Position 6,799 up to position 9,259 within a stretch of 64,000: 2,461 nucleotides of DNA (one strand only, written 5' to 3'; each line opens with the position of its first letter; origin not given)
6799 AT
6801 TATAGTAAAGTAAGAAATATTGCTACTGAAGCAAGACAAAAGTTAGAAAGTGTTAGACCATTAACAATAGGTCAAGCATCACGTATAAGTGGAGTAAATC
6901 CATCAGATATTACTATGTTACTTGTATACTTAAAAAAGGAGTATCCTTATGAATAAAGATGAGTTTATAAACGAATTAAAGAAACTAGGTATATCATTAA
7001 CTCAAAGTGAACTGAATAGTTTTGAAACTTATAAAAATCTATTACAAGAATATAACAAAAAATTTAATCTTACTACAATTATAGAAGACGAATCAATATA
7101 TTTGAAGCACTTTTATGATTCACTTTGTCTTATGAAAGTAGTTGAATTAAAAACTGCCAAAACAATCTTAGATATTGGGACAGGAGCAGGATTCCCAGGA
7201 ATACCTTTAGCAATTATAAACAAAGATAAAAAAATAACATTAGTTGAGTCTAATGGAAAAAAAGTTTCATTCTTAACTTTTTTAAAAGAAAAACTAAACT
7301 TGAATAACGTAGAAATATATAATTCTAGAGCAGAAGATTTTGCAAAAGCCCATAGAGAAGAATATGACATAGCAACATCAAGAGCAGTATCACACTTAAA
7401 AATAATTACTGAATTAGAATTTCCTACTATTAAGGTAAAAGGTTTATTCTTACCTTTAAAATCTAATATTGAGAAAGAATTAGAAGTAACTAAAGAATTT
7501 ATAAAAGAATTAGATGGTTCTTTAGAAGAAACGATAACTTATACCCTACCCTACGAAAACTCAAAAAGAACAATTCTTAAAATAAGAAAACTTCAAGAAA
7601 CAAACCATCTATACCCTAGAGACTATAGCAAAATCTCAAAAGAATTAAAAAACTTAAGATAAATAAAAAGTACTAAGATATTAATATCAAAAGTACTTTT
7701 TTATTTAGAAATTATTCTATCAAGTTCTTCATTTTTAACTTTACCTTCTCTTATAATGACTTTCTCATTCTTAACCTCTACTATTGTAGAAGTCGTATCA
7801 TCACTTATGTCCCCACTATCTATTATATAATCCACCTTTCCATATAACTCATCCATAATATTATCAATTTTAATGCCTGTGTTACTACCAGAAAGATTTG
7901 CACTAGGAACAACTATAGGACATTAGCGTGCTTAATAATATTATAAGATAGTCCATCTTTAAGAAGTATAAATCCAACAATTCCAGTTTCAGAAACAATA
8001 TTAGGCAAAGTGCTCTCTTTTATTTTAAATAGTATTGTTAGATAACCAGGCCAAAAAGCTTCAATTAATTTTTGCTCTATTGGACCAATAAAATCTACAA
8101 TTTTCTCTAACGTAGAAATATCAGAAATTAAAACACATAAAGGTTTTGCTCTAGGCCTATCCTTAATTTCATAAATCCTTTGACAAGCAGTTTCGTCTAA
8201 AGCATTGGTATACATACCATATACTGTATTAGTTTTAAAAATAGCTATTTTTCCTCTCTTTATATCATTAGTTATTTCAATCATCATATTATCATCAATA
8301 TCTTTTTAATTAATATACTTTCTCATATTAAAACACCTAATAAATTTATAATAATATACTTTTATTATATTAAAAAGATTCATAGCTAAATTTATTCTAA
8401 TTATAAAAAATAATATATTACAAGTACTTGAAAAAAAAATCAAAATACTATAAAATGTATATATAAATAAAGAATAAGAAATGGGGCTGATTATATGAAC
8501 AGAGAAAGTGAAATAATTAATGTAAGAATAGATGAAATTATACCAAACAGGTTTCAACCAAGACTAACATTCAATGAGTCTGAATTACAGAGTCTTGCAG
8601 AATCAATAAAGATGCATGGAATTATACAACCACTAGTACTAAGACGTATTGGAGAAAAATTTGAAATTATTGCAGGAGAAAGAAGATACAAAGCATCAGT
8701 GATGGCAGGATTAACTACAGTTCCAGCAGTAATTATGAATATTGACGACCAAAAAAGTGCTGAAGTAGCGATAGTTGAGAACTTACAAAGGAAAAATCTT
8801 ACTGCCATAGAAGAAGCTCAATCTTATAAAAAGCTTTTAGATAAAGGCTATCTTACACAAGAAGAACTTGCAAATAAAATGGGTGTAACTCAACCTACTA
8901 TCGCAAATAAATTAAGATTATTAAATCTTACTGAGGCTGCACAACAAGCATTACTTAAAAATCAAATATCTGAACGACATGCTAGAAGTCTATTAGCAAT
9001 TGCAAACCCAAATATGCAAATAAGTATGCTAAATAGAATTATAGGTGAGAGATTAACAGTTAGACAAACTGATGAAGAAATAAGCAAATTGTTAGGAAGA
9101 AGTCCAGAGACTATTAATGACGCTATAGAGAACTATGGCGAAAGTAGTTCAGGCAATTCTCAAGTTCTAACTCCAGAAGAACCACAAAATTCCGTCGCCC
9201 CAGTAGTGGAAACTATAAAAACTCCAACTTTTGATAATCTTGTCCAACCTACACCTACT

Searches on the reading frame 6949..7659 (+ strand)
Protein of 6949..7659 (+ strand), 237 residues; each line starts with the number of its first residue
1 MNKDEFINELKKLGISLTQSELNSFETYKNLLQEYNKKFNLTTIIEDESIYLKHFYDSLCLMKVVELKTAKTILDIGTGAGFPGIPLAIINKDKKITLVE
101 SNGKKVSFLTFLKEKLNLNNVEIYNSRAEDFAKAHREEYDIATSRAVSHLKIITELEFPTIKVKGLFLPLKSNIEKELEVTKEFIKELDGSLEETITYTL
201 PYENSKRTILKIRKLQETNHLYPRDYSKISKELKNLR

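Call 7: search_protein_families(library=pfam, proteins=[window:6949-7659:+], max_evalue=0.01)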
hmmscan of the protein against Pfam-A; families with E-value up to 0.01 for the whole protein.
window:6949-7659:+ (237 aa): 6 families
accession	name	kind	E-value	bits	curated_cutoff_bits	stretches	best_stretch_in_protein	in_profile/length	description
PF02527.21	GidB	-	4.2e-48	163.6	27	1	23-184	3-162/184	rRNA small subunit methyltransferase G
PF13847.12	Methyltransf_31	-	5.8e-09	36.2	27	1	68-149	2-85/145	Methyltransferase domain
PF05175.20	MTS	-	3.8e-06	27.1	23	1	58-141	20-101/170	Methyltransferase small domain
PF13649.12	Methyltransf_25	-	0.0018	19.4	27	1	73-150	1-77/97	Methyltransferase domain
PF00398.26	RrnaAD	-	0.0021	17.7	24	1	65-131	26-88/263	Ribosomal RNA adenine dimethylase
PF02475.24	TRM5-TYW2_MTfase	-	0.0075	16.7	28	0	68-122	35-86/164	TRM5/TYW2 methyltransferase domain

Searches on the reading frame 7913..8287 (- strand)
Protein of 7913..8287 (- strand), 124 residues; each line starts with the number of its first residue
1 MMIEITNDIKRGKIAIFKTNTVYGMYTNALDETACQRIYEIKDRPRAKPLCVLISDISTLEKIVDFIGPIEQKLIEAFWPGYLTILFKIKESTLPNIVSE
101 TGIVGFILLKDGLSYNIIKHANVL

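Call 6: search_protein_families(library=ncbifam, proteins=[window:7913-8287:-], max_evalue=0.01)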
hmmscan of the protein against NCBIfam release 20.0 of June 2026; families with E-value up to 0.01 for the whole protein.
window:7913-8287:- (124 aa): 3 families
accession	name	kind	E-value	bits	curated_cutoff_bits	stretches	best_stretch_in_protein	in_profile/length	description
TIGR00057.1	TIGR00057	equivalog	1e-24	86.9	123.2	1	4-106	13-114/202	L-threonylcarbamoyladenylate synthase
NF007919.1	PRK10634.1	equivalog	1.2e-08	34.7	175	1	6-93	2-91/176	L-threonylcarbamoyladenylate synthase type 1 TsaC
TIGR00143.1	hypF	equivalog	3.5e-05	22.1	466.1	1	5-119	197-309/741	carbamoyltransferase HypF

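Call 7: search_protein_families(library=pfam, proteins=[window:7913-8287:-], max_evalue=0.01)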
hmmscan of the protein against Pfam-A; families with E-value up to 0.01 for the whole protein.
window:7913-8287:- (124 aa): 1 family
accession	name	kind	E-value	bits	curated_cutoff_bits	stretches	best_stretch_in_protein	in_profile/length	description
PF01300.24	Sua5_yciO_yrdC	-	1.1e-26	93.9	25.1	1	9-121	3-116/178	Telomere recombination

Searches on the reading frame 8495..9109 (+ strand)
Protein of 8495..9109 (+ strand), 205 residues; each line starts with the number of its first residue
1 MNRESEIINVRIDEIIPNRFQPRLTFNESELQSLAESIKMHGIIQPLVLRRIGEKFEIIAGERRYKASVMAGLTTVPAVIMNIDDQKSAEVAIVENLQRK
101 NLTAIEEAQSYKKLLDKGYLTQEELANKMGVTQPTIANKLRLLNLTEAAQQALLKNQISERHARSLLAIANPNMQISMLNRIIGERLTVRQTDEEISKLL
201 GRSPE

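Call 23: search_protein_representatives(protein=window:8495-9109:+)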
Query: 205 residues. Proteins with E-value up to 0.001 (for the whole library): 82161; up to 1e-10: 43960; up to 1e-30: 7530. The best 150 are listed.
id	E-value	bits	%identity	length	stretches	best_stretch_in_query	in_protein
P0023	5.3e-100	349.0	82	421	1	1-204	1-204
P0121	1.5e-91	321.4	76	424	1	2-202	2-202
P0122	5.0e-90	316.5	76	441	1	4-202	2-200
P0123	1.1e-84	299.2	71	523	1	4-202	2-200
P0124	1.7e-83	295.2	72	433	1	1-204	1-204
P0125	7.8e-82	289.8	71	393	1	5-202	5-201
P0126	8.9e-82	289.6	67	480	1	1-205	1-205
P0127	2.4e-81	288.2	71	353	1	2-199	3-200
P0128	9.5e-81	286.3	67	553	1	1-203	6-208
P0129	1.1e-80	286.0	69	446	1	1-201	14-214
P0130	7.4e-80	283.4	67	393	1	2-204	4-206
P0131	9.8e-80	283.0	70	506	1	1-199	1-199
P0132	2.3e-79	281.8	67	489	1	1-199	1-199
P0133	3.3e-79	281.2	68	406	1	1-199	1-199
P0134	5.2e-79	280.6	69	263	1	1-199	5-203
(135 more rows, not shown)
